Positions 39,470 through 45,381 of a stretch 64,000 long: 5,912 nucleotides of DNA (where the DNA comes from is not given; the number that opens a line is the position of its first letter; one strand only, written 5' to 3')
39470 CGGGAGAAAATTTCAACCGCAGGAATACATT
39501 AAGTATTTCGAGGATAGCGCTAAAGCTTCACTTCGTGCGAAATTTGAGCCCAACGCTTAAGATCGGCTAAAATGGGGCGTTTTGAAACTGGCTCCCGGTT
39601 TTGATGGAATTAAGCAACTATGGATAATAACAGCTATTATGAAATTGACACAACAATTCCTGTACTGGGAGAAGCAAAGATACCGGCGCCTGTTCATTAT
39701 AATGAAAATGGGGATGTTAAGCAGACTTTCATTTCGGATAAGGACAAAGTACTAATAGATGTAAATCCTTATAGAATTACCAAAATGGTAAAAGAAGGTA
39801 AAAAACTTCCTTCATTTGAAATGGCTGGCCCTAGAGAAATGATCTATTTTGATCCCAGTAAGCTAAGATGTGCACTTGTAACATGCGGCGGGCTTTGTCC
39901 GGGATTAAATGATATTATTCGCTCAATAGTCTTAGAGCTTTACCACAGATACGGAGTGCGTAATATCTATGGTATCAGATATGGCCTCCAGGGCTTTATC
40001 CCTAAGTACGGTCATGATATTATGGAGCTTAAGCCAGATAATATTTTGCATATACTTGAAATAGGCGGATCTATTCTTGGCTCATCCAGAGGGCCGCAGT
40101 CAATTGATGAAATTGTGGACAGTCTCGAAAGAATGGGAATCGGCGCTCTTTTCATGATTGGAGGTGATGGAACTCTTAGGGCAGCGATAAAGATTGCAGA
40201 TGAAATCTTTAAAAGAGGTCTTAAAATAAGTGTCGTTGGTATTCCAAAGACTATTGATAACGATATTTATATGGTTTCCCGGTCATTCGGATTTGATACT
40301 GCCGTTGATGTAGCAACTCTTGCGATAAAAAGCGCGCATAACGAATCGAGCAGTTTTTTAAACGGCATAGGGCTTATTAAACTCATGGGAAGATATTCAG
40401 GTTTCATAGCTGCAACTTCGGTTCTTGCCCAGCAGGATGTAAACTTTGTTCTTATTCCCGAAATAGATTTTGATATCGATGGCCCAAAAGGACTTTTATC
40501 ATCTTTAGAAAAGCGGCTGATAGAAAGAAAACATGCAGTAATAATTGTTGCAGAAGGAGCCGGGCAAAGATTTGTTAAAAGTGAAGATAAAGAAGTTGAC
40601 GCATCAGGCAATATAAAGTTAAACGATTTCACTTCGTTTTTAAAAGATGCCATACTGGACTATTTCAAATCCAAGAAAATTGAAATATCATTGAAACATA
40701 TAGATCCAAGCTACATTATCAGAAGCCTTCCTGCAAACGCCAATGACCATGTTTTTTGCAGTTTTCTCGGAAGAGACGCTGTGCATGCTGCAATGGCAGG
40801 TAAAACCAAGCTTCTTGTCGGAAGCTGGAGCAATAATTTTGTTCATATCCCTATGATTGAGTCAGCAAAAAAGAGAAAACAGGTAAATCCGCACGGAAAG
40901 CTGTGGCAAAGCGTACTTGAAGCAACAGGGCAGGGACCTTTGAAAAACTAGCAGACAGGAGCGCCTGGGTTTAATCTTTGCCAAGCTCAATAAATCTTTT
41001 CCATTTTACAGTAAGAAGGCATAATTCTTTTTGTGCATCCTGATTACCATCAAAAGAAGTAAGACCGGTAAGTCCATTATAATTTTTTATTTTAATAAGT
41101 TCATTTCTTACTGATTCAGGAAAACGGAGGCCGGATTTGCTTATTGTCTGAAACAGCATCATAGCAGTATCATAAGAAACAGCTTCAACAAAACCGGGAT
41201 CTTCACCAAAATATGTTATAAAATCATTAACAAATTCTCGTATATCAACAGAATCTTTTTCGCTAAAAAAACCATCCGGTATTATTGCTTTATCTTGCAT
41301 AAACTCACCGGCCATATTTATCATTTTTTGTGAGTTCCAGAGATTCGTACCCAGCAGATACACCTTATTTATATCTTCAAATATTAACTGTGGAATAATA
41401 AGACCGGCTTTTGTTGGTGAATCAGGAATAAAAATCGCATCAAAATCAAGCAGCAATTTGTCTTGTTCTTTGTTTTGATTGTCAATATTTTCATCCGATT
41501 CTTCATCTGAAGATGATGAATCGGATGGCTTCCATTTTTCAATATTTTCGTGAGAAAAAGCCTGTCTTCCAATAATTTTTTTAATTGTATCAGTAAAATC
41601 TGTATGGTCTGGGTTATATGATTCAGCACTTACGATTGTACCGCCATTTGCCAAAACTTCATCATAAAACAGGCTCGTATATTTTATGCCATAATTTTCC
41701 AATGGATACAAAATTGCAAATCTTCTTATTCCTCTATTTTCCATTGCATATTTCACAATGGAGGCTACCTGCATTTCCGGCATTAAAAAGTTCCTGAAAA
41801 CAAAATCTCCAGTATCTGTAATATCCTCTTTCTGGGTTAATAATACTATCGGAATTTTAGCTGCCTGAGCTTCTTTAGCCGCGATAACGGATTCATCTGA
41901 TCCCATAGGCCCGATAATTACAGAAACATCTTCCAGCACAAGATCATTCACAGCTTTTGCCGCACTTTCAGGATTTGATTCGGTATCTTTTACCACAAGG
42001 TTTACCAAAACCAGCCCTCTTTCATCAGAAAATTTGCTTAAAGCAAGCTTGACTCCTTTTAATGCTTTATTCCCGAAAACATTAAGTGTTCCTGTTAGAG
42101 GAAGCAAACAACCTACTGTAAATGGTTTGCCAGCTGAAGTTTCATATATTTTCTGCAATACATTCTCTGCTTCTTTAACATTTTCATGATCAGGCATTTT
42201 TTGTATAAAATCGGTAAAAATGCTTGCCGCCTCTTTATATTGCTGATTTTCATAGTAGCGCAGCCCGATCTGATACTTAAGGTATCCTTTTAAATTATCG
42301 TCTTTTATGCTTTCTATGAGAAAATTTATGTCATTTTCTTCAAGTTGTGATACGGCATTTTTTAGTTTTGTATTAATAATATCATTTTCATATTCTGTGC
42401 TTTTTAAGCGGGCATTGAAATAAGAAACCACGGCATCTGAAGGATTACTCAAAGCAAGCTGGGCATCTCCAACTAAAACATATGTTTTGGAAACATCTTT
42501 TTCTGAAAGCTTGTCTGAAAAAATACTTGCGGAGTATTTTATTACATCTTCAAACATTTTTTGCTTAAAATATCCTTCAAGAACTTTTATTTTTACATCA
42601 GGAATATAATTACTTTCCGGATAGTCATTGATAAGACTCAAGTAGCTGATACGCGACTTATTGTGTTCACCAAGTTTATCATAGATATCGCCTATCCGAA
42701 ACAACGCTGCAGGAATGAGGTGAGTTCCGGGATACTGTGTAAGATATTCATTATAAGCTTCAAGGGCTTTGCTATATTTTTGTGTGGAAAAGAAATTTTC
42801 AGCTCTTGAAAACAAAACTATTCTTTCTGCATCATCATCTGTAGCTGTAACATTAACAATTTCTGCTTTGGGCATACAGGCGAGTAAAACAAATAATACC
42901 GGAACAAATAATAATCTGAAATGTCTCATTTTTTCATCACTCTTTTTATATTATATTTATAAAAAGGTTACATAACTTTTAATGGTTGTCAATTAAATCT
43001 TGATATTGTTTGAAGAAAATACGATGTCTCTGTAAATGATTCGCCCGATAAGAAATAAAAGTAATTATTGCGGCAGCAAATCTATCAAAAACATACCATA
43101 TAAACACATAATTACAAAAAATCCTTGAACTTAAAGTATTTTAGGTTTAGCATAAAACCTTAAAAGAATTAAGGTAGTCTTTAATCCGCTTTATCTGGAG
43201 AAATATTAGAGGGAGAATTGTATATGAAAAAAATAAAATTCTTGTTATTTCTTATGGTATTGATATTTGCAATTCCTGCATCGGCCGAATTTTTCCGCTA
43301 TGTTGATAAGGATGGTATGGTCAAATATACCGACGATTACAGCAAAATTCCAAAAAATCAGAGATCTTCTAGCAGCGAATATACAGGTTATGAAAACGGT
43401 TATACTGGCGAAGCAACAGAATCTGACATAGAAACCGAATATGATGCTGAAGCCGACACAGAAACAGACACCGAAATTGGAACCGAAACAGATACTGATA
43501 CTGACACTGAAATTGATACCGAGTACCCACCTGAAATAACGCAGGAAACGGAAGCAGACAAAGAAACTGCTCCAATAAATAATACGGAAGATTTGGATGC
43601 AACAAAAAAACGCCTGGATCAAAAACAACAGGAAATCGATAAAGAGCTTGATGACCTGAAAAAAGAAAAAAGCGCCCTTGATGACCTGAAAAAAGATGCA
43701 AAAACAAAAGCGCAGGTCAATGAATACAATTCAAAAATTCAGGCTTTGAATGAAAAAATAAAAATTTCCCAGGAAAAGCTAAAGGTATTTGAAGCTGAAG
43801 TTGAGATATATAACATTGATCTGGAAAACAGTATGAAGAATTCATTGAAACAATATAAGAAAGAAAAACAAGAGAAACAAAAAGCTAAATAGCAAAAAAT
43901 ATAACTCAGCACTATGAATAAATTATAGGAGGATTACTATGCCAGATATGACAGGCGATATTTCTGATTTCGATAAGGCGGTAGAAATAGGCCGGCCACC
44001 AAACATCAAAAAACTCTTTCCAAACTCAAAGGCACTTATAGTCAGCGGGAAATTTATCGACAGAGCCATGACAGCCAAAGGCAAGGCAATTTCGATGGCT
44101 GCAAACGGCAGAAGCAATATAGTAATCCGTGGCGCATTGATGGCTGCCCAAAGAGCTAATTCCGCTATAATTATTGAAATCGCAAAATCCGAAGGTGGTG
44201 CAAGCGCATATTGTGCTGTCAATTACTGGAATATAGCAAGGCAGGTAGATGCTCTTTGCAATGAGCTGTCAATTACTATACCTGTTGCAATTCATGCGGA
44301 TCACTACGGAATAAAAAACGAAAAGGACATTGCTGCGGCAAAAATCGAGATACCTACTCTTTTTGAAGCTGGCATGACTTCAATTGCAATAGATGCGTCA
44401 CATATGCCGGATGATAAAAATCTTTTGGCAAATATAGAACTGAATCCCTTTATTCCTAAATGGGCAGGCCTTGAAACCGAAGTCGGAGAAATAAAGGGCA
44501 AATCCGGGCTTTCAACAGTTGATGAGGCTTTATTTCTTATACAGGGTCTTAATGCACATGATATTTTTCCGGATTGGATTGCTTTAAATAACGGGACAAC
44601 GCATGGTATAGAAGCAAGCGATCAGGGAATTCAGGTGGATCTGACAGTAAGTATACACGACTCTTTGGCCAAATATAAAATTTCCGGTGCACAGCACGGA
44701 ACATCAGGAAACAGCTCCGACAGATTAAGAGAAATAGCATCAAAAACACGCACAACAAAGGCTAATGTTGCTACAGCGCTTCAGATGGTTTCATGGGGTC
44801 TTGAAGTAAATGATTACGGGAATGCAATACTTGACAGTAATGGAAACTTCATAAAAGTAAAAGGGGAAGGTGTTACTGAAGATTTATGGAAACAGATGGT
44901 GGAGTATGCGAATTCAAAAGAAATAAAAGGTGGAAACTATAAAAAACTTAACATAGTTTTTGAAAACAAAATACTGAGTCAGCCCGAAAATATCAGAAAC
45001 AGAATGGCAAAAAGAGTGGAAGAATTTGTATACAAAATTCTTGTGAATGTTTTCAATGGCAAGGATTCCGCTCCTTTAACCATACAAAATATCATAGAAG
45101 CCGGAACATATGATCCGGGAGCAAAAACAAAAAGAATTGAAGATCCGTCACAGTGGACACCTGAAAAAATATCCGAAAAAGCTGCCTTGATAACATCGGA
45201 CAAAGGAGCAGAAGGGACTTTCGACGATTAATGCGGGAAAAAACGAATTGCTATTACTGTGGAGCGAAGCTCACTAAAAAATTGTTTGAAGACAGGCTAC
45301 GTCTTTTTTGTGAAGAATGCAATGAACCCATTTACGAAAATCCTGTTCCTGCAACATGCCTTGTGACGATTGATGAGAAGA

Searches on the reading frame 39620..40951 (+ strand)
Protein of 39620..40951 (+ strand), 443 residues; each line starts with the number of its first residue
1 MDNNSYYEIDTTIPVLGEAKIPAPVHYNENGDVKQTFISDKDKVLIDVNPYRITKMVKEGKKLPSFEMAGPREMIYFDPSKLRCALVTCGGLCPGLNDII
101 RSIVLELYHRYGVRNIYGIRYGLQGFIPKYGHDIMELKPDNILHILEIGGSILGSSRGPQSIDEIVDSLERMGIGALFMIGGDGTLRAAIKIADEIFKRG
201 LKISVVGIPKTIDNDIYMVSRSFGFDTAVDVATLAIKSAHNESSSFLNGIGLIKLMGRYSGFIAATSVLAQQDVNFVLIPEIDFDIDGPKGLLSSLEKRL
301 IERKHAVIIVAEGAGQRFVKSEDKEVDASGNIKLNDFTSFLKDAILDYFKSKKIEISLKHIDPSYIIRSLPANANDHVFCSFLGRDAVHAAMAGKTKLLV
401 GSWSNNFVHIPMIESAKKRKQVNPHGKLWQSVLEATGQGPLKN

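Call 74: search_protein_families(library=pfam, proteins=[window:39620-40951:+], max_evalue=0.000001)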
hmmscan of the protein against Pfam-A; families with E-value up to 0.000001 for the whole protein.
window:39620-40951:+ (443 aa): 1 family
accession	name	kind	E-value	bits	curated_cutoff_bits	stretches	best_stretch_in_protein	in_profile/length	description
PF00365.25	PFK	-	1.1e-59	202.5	30.9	1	83-390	1-276/277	Phosphofructokinase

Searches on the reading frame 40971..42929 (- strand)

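Call 74: search_protein_families(library=pfam, proteins=[window:40971-42929:-], max_evalue=0.000001)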
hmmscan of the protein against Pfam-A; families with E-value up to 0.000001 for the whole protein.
window:40971-42929:- (652 aa): 7 families
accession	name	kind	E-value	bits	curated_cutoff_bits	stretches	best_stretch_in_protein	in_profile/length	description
PF13458.12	Peripla_BP_6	-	3.4e-35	122.7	31.7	1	270-644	2-339/343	Periplasmic binding protein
PF04348.19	LppC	-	4.6e-16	59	28.8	1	186-527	137-458/563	LppC putative lipoprotein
PF01094.35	ANF_receptor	-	1.6e-15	57.4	25.4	1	291-453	4-170/353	Receptor family ligand binding region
PF13174.12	TPR_6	-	5.9e-13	49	26.3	0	75-106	2-33/33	Tetratricopeptide repeat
PF07719.23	TPR_2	-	4.3e-10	39.4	27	0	38-68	3-33/34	Tetratricopeptide repeat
PF13433.12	Peripla_BP_5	-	9.1e-10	38.6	27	1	271-453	2-185/363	Periplasmic binding protein domain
PF13525.12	YfiO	-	8.9e-07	29.3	25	0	187-254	19-81/203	Outer membrane lipoprotein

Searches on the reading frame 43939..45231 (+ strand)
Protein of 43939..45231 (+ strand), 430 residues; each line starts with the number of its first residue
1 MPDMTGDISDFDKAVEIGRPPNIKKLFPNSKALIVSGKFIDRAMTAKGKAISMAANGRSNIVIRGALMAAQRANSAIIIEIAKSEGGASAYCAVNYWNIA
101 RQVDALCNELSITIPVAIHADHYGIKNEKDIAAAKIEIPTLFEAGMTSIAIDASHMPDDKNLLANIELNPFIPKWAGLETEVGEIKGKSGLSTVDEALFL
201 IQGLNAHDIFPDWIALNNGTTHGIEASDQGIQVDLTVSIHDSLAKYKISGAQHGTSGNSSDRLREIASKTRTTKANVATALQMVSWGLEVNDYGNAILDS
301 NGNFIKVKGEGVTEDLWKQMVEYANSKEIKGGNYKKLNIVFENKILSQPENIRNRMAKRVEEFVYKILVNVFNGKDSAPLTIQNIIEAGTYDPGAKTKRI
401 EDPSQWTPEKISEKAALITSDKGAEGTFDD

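Call 74: search_protein_families(library=pfam, proteins=[window:43939-45231:+], max_evalue=0.000001)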
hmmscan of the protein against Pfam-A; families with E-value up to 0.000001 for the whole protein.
window:43939-45231:+ (430 aa): 1 family
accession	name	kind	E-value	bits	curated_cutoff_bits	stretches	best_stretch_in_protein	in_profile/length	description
PF01116.26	F_bP_aldolase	-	2.4e-22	80.2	25.5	1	48-287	13-239/277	Fructose-bisphosphate aldolase class-II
